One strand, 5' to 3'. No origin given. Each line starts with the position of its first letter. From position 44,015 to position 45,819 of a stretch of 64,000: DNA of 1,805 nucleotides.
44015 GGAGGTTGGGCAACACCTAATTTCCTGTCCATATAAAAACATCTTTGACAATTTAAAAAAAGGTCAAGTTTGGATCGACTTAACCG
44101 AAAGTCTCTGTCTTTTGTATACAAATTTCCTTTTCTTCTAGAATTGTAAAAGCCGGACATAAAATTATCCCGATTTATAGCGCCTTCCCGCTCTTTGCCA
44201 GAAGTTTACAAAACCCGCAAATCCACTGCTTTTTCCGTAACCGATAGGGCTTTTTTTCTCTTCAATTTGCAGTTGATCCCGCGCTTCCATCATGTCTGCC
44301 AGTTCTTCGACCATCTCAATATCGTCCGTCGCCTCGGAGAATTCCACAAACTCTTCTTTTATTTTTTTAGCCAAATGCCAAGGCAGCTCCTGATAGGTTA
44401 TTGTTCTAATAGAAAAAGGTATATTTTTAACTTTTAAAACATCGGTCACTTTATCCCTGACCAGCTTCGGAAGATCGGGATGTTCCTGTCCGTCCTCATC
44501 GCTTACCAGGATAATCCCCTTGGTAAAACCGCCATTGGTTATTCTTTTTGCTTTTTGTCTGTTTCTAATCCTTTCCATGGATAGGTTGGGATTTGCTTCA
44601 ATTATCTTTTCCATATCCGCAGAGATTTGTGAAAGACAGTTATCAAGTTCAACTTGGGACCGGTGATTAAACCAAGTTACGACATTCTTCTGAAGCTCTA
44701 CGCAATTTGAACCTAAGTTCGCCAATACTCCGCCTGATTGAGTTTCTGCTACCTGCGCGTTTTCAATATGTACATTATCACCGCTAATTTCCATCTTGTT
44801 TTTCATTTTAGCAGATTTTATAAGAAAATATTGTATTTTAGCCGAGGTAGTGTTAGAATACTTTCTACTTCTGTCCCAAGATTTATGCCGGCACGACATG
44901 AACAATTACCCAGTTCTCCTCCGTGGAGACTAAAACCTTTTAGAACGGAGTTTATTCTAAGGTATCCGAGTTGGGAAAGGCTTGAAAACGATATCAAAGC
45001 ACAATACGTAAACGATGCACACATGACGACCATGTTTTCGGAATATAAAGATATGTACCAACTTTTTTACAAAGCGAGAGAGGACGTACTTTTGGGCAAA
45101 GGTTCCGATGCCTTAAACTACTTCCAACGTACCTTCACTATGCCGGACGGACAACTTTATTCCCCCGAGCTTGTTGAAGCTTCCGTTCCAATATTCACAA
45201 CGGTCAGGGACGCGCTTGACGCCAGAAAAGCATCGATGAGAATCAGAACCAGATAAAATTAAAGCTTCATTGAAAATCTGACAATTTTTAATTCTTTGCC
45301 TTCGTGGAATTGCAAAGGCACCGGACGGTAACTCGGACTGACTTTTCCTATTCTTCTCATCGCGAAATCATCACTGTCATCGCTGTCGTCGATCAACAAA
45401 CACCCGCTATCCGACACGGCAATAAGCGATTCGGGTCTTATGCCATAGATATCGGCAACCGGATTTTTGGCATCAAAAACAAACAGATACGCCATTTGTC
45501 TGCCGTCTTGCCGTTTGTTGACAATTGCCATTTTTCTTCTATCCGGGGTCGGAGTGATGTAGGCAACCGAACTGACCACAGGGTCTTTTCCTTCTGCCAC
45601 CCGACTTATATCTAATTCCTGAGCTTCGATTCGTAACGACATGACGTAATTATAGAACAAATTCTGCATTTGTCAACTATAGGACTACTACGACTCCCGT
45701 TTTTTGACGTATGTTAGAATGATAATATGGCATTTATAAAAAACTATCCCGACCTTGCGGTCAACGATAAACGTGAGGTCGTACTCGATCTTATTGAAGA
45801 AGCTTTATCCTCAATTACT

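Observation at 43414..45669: Cas4-like PD-(D/E)xK nuclease coupled to a putative MazG-like NTPase, plus two unknown genes, outside any CRISPR context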

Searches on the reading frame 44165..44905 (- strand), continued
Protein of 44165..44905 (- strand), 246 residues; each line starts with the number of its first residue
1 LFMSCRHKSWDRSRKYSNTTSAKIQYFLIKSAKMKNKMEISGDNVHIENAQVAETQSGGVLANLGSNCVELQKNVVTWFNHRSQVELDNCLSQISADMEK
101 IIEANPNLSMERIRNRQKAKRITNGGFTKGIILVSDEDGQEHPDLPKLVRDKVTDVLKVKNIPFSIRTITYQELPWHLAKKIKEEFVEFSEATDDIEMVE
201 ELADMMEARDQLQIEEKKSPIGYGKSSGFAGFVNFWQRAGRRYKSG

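Call 100: find_encoding_contigs(protein=P0222, flank=5000, max_places=3)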
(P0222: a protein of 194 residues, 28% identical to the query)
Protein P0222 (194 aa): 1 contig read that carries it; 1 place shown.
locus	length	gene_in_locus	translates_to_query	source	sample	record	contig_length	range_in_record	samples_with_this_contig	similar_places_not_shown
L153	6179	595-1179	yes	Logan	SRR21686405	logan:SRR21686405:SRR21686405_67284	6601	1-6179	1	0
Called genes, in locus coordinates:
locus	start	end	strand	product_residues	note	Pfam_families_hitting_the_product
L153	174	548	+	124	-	-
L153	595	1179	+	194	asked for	PF03819:MazG (faint)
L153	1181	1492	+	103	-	-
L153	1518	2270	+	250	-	PF12705:PDDEXK_1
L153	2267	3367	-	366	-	PF13529:Peptidase_C39_2, PF07719:TPR_2 (faint), PF13181:TPR_8 (faint)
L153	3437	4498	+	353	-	PF05448:AXE1 (faint), PF02129:Peptidase_S15, PF01738:DLH (faint), PF02230:Abhydrolase_2 (faint), PF00561:Abhydrolase_1 (weak), PF12146:Hydrolase_4, PF12697:Abhydrolase_6 (weak), PF00326:Peptidase_S9, +1 more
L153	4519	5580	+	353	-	PF02129:Peptidase_S15 (weak), PF01738:DLH (weak), PF20434:BD-FAE (faint), PF00561:Abhydrolase_1, PF12146:Hydrolase_4, PF12697:Abhydrolase_6, PF00326:Peptidase_S9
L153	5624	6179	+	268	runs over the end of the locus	-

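Call 104: search_dna_similar(query=P0001, collection=phages, mode=protein, max_rows=12, max_evalue=0.001)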
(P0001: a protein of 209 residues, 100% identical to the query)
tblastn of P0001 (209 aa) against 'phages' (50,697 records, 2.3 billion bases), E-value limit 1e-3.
No match.

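Call 106: find_related_loci(query=A6, collection=viral_contigs, flank=4000)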
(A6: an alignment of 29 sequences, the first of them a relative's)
Query A6 (209 aa) in viral_contigs; peptide patterns used: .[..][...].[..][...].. (x = any residue, [..] = any of these).
319 stretches matched a pattern; 5 encode a relative of the query (tblastn E <= 1e-3); 5 distinct loci.
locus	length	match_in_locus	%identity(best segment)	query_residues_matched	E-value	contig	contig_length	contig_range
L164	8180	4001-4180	38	110-170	2e-7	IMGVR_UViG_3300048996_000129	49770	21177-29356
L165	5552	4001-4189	36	107-170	4e-6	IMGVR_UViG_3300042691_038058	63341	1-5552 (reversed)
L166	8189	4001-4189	36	107-170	4e-6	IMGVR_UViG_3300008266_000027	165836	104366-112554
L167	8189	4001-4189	36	107-170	4e-6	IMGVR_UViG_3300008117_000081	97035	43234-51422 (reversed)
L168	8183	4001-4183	31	110-170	4e-6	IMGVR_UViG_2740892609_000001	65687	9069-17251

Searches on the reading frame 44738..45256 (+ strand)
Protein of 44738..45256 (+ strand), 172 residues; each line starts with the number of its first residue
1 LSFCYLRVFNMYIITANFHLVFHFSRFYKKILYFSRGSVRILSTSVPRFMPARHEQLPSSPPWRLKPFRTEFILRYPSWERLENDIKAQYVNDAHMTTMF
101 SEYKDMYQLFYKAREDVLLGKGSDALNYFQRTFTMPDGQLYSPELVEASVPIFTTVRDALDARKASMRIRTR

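Call 3: search_protein_families(library=pfam, proteins=[window:44738-45256:+], max_evalue=1)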
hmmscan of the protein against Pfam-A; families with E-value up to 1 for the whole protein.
window:44738-45256:+ (172 aa): 0 families

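Call 4: search_protein_families(library=padloc, proteins=[window:44738-45256:+], max_evalue=1)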
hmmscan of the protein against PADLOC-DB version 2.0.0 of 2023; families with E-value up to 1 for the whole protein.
window:44738-45256:+ (172 aa): 0 families

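Call 5: search_protein_families(library=ncbifam, proteins=[window:44738-45256:+], max_evalue=1)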
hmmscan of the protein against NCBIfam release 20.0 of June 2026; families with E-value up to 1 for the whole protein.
window:44738-45256:+ (172 aa): 1 family
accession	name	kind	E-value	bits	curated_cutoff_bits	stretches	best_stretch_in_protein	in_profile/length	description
NF011540.0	PRK14975.1-4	equivalog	0.019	13.5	601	1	80-125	357-398/576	bifunctional 3'-5' exonuclease/DNA polymerase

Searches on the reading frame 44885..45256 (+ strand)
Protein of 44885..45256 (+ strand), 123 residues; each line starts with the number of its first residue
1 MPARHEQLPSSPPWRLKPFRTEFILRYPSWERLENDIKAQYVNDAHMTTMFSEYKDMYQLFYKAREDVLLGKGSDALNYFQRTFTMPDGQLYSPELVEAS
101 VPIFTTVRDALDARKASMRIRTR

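Call 15: search_protein_families(library=phrogs, proteins=[window:44885-45256:+], max_evalue=1)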
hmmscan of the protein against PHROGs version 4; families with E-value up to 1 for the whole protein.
window:44885-45256:+ (123 aa): 1 family
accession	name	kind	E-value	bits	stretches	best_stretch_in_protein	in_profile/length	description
phrog_33383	-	unknown function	0.17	13.1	1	17-65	47-95/115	-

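Call 86: search_protein_families(library=pfam, alignment_id=A7, max_evalue=0.05)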
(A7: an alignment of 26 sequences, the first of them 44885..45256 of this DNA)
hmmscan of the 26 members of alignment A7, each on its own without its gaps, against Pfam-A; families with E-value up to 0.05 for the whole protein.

A. member 1, window:44885-45256:+ (123 aa): 0 families

B. families by the number of members that match (of 26 scanned): 1 family
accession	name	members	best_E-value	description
PF22947.2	ULD_3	1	0.0027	Leucine--tRNA ligase, ubiquitin-like domain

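Call 94: search_solved_structures(query=A8, max_evalue=1)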
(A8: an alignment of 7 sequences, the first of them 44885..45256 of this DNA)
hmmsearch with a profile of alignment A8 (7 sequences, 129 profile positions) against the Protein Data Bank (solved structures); distinct sequences matched with E-value up to 1: 3.
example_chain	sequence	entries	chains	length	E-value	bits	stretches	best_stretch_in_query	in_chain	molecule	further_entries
4p9u_E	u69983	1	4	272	0.32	14.4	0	64-107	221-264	Fatty acid metabolism regulator protein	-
4p96_A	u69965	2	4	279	0.34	14.3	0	64-107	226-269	Fatty acid metabolism regulator protein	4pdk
8y3z_A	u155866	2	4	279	0.35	14.3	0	64-107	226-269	Fatty acid metabolism regulator protein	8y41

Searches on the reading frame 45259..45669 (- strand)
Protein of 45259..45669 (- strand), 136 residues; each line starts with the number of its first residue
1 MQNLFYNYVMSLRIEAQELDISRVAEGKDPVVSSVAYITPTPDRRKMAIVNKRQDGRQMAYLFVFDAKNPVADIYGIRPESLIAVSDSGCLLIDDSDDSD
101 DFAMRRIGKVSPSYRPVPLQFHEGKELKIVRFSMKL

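Call 3: search_protein_families(library=pfam, proteins=[window:45259-45669:-], max_evalue=1)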
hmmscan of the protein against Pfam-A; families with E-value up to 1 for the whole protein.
window:45259-45669:- (136 aa): 0 families

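Call 4: search_protein_families(library=padloc, proteins=[window:45259-45669:-], max_evalue=1)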
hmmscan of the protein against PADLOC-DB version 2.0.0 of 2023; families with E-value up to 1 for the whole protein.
window:45259-45669:- (136 aa): 0 families

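Call 5: search_protein_families(library=ncbifam, proteins=[window:45259-45669:-], max_evalue=1)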
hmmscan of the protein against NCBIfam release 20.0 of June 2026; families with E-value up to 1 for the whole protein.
window:45259-45669:- (136 aa): 0 families

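Call 15: search_protein_families(library=phrogs, proteins=[window:45259-45669:-], max_evalue=1)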
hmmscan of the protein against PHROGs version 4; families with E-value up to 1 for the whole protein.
window:45259-45669:- (136 aa): 0 families

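Call 95: search_solved_structures(query=A9, max_evalue=1)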
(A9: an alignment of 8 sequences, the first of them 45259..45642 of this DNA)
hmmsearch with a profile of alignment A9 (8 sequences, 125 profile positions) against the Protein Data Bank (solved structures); distinct sequences matched with E-value up to 1: 1.
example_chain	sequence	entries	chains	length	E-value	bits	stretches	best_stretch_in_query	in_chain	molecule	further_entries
9ukm_H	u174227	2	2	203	0.46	13.9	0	25-103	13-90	Hdf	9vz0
